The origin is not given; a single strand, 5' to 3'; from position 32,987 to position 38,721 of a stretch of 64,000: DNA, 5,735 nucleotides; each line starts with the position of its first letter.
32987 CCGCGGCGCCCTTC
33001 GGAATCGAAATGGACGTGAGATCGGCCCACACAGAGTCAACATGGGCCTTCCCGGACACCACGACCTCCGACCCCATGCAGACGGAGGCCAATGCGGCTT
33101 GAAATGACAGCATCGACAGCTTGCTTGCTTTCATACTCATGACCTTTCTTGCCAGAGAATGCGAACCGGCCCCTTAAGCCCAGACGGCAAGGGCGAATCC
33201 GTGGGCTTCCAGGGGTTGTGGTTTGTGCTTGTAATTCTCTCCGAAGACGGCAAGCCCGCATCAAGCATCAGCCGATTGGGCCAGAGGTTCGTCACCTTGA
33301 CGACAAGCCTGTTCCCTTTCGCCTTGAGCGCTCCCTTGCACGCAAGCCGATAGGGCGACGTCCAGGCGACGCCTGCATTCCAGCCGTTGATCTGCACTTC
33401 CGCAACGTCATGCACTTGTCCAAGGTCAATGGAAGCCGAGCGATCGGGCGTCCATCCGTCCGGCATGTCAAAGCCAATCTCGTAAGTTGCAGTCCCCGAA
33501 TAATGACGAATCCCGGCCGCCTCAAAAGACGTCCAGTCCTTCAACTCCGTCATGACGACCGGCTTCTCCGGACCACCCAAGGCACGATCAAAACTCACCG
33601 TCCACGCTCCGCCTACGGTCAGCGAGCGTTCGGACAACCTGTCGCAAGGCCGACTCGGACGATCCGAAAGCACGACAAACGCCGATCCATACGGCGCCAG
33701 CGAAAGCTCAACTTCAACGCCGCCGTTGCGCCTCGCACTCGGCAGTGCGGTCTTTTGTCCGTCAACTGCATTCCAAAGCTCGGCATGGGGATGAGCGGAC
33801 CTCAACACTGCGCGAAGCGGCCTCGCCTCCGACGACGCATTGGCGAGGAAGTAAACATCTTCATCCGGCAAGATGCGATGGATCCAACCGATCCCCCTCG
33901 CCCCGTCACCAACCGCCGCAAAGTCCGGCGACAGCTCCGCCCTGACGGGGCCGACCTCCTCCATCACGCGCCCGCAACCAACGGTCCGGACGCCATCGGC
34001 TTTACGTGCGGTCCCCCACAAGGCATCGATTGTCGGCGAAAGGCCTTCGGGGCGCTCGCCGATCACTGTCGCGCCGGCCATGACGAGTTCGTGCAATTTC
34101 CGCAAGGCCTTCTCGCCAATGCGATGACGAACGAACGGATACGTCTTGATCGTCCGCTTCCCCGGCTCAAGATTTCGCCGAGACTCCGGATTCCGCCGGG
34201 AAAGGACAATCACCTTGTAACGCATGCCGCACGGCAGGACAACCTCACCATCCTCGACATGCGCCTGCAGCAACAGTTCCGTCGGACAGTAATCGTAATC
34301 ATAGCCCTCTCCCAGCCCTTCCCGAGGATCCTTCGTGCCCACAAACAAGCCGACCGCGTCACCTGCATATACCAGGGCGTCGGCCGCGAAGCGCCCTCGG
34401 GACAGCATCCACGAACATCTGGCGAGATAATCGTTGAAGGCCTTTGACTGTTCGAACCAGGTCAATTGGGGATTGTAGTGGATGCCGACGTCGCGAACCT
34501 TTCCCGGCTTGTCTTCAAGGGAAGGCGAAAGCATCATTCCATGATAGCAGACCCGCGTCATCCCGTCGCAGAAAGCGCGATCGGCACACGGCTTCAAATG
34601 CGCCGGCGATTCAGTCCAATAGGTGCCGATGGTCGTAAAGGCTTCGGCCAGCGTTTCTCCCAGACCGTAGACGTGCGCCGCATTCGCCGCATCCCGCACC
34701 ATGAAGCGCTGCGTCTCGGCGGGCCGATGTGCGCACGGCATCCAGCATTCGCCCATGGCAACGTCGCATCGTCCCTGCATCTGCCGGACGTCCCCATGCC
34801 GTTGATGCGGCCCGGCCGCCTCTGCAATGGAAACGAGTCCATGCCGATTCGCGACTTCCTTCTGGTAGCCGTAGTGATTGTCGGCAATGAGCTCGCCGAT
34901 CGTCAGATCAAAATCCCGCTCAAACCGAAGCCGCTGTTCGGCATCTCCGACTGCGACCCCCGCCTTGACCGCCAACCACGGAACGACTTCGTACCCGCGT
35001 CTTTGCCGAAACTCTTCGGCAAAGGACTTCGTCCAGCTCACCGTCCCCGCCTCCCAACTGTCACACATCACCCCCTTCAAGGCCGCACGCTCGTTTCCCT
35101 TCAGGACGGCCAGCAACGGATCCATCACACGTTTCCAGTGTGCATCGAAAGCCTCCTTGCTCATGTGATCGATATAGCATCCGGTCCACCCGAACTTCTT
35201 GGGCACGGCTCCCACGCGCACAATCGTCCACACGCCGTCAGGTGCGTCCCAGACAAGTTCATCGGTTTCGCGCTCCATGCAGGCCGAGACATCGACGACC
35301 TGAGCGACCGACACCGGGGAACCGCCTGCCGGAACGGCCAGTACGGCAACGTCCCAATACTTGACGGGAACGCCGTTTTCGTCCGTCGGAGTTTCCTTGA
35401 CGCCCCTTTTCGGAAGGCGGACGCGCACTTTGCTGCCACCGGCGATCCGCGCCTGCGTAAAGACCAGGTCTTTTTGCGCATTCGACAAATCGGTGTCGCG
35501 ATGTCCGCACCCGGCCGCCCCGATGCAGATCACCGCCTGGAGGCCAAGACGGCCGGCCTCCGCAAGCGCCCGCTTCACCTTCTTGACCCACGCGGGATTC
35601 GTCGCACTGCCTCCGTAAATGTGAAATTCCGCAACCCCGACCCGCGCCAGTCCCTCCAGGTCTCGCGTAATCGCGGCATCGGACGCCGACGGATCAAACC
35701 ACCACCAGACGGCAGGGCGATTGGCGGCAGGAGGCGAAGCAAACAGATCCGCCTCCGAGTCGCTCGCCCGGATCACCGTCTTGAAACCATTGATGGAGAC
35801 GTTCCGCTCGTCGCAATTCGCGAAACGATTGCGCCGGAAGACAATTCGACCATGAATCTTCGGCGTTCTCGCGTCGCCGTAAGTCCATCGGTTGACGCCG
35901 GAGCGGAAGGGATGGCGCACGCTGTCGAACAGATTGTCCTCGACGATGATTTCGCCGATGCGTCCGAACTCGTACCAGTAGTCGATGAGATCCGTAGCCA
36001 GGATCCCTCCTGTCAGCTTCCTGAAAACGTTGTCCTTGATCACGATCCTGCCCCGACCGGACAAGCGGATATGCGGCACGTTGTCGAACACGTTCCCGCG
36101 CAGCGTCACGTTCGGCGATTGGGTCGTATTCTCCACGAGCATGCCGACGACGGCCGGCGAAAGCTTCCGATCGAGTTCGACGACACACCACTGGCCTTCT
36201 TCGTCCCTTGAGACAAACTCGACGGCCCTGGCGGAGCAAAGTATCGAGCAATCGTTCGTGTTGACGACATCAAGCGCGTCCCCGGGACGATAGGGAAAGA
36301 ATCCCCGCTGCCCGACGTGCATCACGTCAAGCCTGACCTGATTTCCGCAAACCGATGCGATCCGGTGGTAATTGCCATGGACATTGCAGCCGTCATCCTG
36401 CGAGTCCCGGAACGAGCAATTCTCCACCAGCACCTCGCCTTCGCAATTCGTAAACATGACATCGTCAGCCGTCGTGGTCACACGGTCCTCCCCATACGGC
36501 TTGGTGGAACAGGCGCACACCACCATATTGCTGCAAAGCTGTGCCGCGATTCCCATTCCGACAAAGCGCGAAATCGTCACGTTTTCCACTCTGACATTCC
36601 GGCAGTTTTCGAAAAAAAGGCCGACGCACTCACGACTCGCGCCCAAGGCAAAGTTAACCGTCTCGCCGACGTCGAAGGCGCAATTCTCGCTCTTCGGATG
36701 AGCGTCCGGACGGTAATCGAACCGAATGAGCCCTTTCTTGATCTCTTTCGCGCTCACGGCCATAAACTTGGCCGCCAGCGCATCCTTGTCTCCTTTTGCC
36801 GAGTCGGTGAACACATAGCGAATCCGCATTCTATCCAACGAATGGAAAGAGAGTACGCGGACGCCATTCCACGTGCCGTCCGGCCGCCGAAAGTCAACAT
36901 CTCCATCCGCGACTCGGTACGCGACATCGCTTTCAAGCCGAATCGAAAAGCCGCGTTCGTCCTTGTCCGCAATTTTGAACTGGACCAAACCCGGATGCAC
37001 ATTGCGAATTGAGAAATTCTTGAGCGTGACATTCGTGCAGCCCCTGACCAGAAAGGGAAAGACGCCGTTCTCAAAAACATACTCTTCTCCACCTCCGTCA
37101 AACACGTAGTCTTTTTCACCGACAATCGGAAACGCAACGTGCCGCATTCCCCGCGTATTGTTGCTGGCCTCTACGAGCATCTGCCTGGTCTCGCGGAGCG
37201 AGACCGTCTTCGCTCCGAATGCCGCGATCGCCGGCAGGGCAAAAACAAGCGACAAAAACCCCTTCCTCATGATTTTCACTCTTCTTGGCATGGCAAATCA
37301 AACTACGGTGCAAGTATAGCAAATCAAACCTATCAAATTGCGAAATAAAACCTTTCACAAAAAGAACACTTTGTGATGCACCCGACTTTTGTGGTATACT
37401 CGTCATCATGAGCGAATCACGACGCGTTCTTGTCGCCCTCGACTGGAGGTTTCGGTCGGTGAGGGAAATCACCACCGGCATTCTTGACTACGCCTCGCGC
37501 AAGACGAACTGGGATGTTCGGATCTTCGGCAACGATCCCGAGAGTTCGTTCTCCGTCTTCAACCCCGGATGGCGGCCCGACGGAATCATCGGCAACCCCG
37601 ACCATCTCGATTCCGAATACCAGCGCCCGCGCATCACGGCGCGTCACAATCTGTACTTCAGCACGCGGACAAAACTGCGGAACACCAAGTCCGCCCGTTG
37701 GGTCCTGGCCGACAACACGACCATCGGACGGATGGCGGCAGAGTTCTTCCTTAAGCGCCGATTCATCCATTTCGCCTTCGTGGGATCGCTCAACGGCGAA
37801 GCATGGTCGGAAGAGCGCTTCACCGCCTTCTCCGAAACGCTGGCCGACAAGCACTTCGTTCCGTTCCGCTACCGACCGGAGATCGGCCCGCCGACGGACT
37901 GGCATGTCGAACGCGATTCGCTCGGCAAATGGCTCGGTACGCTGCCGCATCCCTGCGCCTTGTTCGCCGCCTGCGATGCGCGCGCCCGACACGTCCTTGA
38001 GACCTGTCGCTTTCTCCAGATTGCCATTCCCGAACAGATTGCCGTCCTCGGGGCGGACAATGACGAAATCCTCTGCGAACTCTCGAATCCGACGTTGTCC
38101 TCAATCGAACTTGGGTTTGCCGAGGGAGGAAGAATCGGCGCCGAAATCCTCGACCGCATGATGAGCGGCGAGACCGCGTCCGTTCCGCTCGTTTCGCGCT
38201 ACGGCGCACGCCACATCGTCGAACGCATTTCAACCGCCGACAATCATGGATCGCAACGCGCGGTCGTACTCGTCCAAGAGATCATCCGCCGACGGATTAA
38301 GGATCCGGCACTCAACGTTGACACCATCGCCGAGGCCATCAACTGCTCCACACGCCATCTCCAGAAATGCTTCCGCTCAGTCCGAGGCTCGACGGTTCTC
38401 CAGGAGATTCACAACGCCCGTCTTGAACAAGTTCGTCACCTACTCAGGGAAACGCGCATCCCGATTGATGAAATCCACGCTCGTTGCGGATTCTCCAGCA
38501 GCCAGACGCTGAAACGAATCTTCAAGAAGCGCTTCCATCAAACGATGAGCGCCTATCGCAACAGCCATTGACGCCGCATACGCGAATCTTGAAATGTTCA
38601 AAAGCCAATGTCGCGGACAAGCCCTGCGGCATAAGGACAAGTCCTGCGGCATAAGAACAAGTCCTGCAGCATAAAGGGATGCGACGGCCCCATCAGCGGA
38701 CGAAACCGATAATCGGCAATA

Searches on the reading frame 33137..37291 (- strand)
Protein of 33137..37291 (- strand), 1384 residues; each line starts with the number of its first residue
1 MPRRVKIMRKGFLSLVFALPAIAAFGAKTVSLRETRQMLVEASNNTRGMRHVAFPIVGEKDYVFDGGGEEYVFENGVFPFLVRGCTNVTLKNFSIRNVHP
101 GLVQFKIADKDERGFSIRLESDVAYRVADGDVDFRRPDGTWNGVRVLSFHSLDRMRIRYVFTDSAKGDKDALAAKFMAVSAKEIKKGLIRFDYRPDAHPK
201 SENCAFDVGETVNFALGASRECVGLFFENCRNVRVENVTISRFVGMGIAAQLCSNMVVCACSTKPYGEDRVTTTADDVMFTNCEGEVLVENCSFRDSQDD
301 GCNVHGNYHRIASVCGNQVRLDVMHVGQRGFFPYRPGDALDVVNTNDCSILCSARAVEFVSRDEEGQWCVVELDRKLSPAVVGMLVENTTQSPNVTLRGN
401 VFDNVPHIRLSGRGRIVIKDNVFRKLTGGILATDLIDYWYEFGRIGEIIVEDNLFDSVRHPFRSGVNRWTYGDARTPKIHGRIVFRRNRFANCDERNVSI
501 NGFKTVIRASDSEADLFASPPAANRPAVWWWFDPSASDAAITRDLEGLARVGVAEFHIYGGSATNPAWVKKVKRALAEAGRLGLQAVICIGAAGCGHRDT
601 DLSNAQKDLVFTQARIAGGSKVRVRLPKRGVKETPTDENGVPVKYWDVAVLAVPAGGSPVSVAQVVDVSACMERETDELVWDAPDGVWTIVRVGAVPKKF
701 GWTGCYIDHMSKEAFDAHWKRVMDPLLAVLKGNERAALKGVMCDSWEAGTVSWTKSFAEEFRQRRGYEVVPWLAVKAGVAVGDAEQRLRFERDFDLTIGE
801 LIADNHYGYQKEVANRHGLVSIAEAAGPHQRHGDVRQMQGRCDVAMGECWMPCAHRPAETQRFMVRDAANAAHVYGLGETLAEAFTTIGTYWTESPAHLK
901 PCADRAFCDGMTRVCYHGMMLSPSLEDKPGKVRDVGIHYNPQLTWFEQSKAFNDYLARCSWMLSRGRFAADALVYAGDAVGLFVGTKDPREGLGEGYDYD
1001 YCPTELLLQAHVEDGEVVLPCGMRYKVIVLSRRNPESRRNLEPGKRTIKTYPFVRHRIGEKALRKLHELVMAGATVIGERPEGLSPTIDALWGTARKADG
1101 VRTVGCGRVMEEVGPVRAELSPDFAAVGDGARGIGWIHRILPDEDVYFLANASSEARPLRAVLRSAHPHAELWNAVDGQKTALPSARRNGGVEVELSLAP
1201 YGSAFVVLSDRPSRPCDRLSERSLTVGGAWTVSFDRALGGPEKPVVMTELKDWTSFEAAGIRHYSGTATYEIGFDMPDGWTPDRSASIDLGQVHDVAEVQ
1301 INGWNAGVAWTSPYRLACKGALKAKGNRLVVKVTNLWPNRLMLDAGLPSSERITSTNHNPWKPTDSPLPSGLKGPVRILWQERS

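Call 71: search_protein_families(library=pfam, proteins=[window:33137-37291:-], max_evalue=0.0001)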
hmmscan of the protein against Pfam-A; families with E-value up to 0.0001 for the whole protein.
window:33137-37291:- (1384 aa): 2 families
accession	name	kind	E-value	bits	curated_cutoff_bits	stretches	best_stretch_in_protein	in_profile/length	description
PF17132.9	Glyco_hydro_106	-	1.5e-108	364.7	29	2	656-1182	211-738/743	alpha-L-rhamnosidase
PF13229.12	Beta_helix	-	4.3e-06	26.9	25.9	0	224-308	2-78/158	Right handed beta helix region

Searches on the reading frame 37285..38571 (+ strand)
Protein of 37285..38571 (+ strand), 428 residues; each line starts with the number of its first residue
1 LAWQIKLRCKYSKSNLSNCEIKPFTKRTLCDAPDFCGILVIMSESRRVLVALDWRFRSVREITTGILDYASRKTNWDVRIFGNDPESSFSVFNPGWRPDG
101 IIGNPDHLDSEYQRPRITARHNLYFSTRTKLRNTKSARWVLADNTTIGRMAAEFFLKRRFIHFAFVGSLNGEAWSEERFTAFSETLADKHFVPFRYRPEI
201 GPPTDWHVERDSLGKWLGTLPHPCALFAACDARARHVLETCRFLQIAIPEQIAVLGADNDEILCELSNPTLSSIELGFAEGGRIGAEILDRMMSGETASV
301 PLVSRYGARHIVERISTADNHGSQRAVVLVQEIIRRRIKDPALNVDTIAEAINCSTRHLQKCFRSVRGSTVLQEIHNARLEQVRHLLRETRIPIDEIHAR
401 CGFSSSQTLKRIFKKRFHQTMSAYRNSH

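Call 71: search_protein_families(library=pfam, proteins=[window:37285-38571:+], max_evalue=0.0001)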
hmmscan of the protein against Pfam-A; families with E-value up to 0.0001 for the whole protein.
window:37285-38571:+ (428 aa): 3 families
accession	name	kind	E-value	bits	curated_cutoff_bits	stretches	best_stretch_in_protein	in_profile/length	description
PF13377.12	Peripla_BP_3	-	4.9e-26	92.2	26.5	1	153-317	2-167/167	Periplasmic binding protein-like domain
PF12833.13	HTH_18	-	4.5e-19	68.9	33.6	1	348-426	1-79/80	Helix-turn-helix domain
PF00165.29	HTH_AraC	-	3e-11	43.6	26.6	1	390-426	7-42/42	Bacterial regulatory helix-turn-helix proteins, AraC family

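Call 91: find_encoding_contigs(protein=window:37408-38571:+, flank=6000, max_places=6)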
Protein window:37408-38571:+ (387 aa): 3 contigs read that carry it; 3 places shown.
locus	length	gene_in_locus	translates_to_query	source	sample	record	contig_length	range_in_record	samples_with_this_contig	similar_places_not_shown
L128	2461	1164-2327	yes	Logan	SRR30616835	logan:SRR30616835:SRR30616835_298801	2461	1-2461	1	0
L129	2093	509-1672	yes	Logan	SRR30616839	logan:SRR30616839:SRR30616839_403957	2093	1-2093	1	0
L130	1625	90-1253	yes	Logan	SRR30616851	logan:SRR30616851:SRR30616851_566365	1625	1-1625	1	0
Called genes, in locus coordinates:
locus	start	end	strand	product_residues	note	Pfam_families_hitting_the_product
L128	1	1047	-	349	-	?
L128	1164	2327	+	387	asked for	PF13377:Peripla_BP_3, PF12833:HTH_18, PF00165:HTH_AraC (weak)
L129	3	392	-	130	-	?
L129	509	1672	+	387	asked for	PF13377:Peripla_BP_3, PF12833:HTH_18, PF00165:HTH_AraC (weak)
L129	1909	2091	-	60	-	?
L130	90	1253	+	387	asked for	PF13377:Peripla_BP_3, PF12833:HTH_18, PF00165:HTH_AraC (weak)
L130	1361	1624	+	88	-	?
